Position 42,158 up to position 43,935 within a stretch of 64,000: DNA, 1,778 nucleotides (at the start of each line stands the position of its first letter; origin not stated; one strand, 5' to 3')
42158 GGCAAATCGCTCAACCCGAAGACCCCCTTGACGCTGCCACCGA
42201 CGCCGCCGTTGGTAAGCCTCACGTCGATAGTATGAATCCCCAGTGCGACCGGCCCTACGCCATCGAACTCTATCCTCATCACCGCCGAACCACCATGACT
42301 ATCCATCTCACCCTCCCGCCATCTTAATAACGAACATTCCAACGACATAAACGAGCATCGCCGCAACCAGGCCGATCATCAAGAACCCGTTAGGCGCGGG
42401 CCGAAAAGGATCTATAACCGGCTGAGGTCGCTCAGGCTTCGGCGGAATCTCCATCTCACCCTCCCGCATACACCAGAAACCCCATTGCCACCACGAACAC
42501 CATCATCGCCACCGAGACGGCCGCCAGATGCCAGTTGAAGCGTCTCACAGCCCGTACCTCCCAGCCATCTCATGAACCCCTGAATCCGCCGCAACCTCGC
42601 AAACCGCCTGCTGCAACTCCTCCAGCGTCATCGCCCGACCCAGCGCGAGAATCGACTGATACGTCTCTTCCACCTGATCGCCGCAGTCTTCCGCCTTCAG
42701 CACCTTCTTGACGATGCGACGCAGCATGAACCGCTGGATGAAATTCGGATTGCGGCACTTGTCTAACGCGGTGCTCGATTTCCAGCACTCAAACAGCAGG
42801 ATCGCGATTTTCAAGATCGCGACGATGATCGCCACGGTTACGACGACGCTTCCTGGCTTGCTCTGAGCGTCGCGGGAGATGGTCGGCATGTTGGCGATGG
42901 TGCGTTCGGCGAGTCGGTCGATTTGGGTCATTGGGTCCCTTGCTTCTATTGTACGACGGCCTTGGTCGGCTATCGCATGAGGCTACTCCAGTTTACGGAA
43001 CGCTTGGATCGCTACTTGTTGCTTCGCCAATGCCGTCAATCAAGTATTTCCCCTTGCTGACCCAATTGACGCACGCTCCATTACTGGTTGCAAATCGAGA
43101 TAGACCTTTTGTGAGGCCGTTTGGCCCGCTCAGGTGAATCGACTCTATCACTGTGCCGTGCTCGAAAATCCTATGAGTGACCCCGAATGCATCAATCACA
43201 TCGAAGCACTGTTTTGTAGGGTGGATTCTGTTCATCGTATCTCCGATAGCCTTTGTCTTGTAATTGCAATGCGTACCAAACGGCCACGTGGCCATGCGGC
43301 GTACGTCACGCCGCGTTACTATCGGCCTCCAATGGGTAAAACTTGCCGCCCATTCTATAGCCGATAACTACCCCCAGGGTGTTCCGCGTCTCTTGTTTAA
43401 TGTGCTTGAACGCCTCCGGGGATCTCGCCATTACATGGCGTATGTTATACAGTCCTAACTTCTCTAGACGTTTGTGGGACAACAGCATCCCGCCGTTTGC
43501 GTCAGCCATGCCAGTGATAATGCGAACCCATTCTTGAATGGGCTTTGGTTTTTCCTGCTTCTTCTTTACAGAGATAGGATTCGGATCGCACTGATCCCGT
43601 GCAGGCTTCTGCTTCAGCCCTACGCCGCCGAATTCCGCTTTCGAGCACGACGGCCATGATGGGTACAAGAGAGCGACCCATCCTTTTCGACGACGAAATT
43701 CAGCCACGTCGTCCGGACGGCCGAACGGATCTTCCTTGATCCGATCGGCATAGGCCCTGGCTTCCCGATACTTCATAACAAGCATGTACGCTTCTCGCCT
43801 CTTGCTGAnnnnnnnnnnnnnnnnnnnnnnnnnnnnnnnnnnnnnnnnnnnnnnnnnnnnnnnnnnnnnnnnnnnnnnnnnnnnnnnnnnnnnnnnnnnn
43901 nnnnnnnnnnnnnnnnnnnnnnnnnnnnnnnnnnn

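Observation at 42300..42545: Chain of tiny hydrophobic ORFs linked by a reiterated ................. element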

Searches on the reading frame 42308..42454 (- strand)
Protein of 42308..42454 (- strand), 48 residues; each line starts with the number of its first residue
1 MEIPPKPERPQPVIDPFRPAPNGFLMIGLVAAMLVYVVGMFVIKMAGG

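Call 9: search_protein_families(library=pfam, proteins=[window:42308-42454:-], max_evalue=0.01)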
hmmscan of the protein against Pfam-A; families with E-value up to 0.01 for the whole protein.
window:42308-42454:- (48 aa): 0 families

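Call 11: search_protein_families(library=phrogs, proteins=[window:42308-42454:-], max_evalue=0.01)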
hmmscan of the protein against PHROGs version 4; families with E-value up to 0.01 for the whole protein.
window:42308-42454:- (48 aa): 0 families

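Call 36: find_encoding_contigs(protein=window:42308-42454:-, flank=3000, max_places=10)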
Protein window:42308-42454:- (48 aa): 4 contigs read that carry it; 1 place shown.
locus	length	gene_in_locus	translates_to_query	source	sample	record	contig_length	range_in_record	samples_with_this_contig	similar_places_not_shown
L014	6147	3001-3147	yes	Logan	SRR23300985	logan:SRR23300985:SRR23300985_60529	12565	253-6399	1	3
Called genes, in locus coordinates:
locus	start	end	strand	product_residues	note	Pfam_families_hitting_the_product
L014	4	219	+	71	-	PF00145:DNA_methylase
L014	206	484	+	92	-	-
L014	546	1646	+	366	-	-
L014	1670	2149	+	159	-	-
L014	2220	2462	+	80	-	-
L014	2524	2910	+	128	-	-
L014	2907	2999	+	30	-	-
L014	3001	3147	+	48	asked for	-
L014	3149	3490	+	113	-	-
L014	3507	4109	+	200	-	PF00436:SSB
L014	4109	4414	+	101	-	PF24729:Acb2_Tad1_hairpin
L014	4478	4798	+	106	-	-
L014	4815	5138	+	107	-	-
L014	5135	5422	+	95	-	-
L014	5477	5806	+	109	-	-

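Call 40: search_protein_families(library=padloc, proteins=[window:42308-42454:-], max_evalue=0.1)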
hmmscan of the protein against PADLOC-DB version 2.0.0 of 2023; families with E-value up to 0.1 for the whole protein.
window:42308-42454:- (48 aa): 0 families

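Call 41: search_protein_families(library=ncbifam, proteins=[window:42308-42454:-], max_evalue=0.1)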
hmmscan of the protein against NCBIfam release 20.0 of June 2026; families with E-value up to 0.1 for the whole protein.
window:42308-42454:- (48 aa): 0 families

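Call 80: search_protein_representatives(protein=window:42308-42454:-)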
Query: 48 residues. Proteins with E-value up to 0.001 (for the whole library): 3; up to 1e-10: 1; up to 1e-30: 0. The best 3 are listed.
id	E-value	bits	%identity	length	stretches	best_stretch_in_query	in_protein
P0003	9.8e-24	97.1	100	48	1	1-48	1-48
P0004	3.2e-04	36.6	35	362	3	12-46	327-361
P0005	6.0e-04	35.7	34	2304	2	15-41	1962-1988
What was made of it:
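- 42308..42454 (-): p48: a 48-codon gene encoding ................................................. It has a Pro-rich N-terminal 24 aa, one TM helix and an AGG tail. It is a probable paralogue of p30. Only itself found among 1.84e9 representative proteins (call 80).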

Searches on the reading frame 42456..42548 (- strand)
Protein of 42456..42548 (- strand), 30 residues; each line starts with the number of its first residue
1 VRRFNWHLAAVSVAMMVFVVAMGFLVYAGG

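Call 9: search_protein_families(library=pfam, proteins=[window:42456-42548:-], max_evalue=0.01)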
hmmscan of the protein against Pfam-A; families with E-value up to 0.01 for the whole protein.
window:42456-42548:- (30 aa): 0 families

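Call 11: search_protein_families(library=phrogs, proteins=[window:42456-42548:-], max_evalue=0.01)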
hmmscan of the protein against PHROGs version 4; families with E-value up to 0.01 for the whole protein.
window:42456-42548:- (30 aa): 0 families

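Call 37: find_encoding_contigs(protein=window:42459-42548:-, flank=3000, max_places=10)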
Protein seq(30 aa) (30 aa): 2 contigs read that carry it; 1 place shown.
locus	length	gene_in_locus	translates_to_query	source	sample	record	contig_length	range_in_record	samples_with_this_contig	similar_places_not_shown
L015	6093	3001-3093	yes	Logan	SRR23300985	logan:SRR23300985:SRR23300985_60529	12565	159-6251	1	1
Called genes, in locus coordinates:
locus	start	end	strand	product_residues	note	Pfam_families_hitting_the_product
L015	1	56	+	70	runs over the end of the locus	?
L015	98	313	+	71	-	PF00145:DNA_methylase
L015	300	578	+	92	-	-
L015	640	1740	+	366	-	-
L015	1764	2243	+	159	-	-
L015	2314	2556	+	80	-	-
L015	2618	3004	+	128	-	-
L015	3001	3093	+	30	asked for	-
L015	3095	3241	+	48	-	-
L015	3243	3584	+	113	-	-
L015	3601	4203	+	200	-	PF00436:SSB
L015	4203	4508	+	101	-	PF24729:Acb2_Tad1_hairpin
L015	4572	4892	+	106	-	-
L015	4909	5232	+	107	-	-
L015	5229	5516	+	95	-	-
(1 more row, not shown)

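Call 40: search_protein_families(library=padloc, proteins=[window:42459-42548:-], max_evalue=0.1)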
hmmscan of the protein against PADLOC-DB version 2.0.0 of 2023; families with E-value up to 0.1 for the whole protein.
seq(30 aa): 0 families

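Call 41: search_protein_families(library=ncbifam, proteins=[window:42459-42548:-], max_evalue=0.1)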
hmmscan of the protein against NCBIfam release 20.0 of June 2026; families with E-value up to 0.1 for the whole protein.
seq(30 aa): 0 families

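Call 96: find_related_loci(query=A5, collection=viral_contigs, flank=4000)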
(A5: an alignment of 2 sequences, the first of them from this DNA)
Query A5 (30 aa) in viral_contigs; peptide patterns used: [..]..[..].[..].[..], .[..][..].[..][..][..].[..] (x = any residue, [..] = any of these).
42 stretches matched a pattern, but none encodes a relative of the query by tblastn (E <= 1e-3).

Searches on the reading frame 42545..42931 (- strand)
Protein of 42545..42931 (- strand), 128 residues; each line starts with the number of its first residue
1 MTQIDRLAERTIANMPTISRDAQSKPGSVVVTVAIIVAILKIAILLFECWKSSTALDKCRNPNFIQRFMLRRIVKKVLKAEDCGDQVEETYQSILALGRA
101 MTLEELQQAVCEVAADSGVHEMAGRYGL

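Call 9: search_protein_families(library=pfam, proteins=[window:42545-42931:-], max_evalue=0.01)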
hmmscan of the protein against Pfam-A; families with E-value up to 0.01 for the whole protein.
window:42545-42931:- (128 aa): 1 family
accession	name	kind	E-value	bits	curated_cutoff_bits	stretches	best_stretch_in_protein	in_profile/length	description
PF18330.7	Lig_C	-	0.0063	16.9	25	1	65-121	10-65/125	Ligase Pab1020 C-terminal region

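Call 11: search_protein_families(library=phrogs, proteins=[window:42545-42931:-], max_evalue=0.01)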
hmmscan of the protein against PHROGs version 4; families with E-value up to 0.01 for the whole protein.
window:42545-42931:- (128 aa): 0 families

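Call 14: find_related_loci(query=window:42545-42931:-, collection=viral_contigs, flank=5000)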
Query window:42545-42931:- (128 aa) in viral_contigs; peptide patterns used: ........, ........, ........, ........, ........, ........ (x = any residue, [..] = any of these).
21 stretches matched a pattern, but none encodes a relative of the query by tblastn (E <= 1e-3).

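Call 19: find_homologous_proteins(query=window:42545-42931:-)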
Query window:42545-42931:- (128 aa): 1 proteins with E <= 0.001 among 48 candidates.
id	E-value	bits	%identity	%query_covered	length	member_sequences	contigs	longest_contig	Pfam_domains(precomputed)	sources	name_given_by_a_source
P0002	6.9e-76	270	100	100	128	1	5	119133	-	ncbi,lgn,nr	ncbi:MAG: hypothetical protein P4L67_05055 [Candidatus Pacebacteria bacterium]|nr:hypothetical prote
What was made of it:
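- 42545..42931 (-): 128-aa gene, first of the chain. It encodes a single-pass membrane protein (TM about residues 29-47, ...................) with a basic, helical C-terminal domain. Its last codons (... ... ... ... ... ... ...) carry the SD for p30. No homologue except itself in 5.8e9 proteins (call 19).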

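Call 40: search_protein_families(library=padloc, proteins=[window:42545-42931:-], max_evalue=0.1)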
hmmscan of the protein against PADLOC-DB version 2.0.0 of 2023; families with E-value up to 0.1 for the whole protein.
window:42545-42931:- (128 aa): 0 families

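Call 41: search_protein_families(library=ncbifam, proteins=[window:42545-42931:-], max_evalue=0.1)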
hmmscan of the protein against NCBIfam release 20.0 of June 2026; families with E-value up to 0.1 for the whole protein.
window:42545-42931:- (128 aa): 1 family
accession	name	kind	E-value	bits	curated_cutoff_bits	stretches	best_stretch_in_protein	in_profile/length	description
TIGR01209.1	TIGR01209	hypoth_equivalog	0.018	13.8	136.9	1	66-122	257-312/375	RNA ligase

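Call 71: predict_structure(protein=window:42545-42931:-)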
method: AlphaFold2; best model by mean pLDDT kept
length: 128 residues; sequences in the alignment: 1
mean_pLDDT: 45.5   pTM: 0.27
mean pLDDT of the five models: 45.5, 44.4, 42.8, 42.3, 39.8
residues with pLDDT >= 90: 0; 70-90: 1; 50-70: 28; < 50: 99
segments of 3 or more residues with pLDDT < 50: 14-33, 45-53, 55-66, 74-101, 103-128
pLDDT, mean of each block of 10 residues (from residue 1): 61 47 40 50 48 45 49 47 39 45 45 40 33
secondary structure, 60 per line:
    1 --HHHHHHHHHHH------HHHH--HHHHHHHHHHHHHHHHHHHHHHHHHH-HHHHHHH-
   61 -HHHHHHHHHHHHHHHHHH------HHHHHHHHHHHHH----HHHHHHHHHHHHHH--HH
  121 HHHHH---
elements in order: H3-13 H20-23 H26-51 H53-59 H62-79 H86-98 H103-116 H119-125

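Call 76: search_solved_structures(query=window:42545-42931:-, max_evalue=1)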
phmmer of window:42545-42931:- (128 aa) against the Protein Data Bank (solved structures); distinct sequences matched with E-value up to 1: 8.
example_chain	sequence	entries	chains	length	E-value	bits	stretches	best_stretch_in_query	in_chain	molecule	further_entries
6q97_y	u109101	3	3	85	0.64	13.7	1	53-87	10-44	30S ribosomal protein S20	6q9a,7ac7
11dg_T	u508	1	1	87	0.64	13.7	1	53-87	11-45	Small ribosomal subunit protein bS20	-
7qg8_u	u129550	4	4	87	0.64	13.6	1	53-87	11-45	30S ribosomal protein S20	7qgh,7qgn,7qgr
11bq_T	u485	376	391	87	0.65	13.6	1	53-87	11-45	Small ribosomal subunit protein bS20 | 30S ribosomal protein S20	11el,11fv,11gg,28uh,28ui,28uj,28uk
23wi_t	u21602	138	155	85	0.65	13.6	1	53-87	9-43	Small ribosomal subunit protein bS20 | 30S RIBOSOMAL PROTEIN S20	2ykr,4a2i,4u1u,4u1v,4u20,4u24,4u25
10fz_T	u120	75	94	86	0.65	13.6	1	53-87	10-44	Small ribosomal subunit protein bS20 | 30S ribosomal protein S20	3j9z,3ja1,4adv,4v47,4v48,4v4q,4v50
4v6y_AT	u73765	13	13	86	0.65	13.6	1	53-87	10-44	30S ribosomal protein S20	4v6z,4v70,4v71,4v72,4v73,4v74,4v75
4v4v_AT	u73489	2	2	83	0.68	13.6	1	54-87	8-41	30S ribosomal subunit protein S20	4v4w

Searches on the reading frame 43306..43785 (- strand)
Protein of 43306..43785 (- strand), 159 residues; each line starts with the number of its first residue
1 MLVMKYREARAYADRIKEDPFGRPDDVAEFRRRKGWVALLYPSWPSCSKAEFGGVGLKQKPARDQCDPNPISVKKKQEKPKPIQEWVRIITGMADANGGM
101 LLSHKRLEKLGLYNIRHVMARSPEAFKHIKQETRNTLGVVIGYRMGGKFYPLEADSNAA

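Call 9: search_protein_families(library=pfam, proteins=[window:43306-43785:-], max_evalue=0.01)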
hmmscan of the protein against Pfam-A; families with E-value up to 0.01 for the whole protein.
window:43306-43785:- (159 aa): 0 families

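Call 11: search_protein_families(library=phrogs, proteins=[window:43306-43785:-], max_evalue=0.01)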
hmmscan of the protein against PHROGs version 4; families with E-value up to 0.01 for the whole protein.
window:43306-43785:- (159 aa): 0 families

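Call 40: search_protein_families(library=padloc, proteins=[window:43306-43785:-], max_evalue=0.1)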
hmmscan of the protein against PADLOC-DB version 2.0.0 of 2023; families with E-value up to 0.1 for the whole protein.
window:43306-43785:- (159 aa): 0 families

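Call 41: search_protein_families(library=ncbifam, proteins=[window:43306-43785:-], max_evalue=0.1)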
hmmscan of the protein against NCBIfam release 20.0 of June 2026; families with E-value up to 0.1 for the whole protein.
window:43306-43785:- (159 aa): 0 families

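Call 90: find_related_loci(query=A4, collection=viral_contigs, flank=5000)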
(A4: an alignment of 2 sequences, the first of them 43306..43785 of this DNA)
Query A4 (159 aa) in viral_contigs; peptide patterns used: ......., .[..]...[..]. (x = any residue, [..] = any of these).
415 stretches matched a pattern; 1 encode a relative of the query (tblastn E <= 1e-3); 1 distinct loci.
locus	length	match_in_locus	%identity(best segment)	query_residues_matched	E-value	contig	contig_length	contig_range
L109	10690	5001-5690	40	73-135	2e-9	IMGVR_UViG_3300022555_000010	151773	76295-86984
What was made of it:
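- Tried and rejected: IMG/VR by a 159-aa alignment: one distant multi-copy locus (L109), not followed up (call 90).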

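Call 97: find_related_loci(query=A4, collection=genome_contigs, flank=5000)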
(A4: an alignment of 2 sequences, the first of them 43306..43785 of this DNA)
Query A4 (159 aa) in genome_contigs; peptide patterns used: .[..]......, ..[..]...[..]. (x = any residue, [..] = any of these).
230 stretches matched a pattern, but none encodes a relative of the query by tblastn (E <= 1e-3).
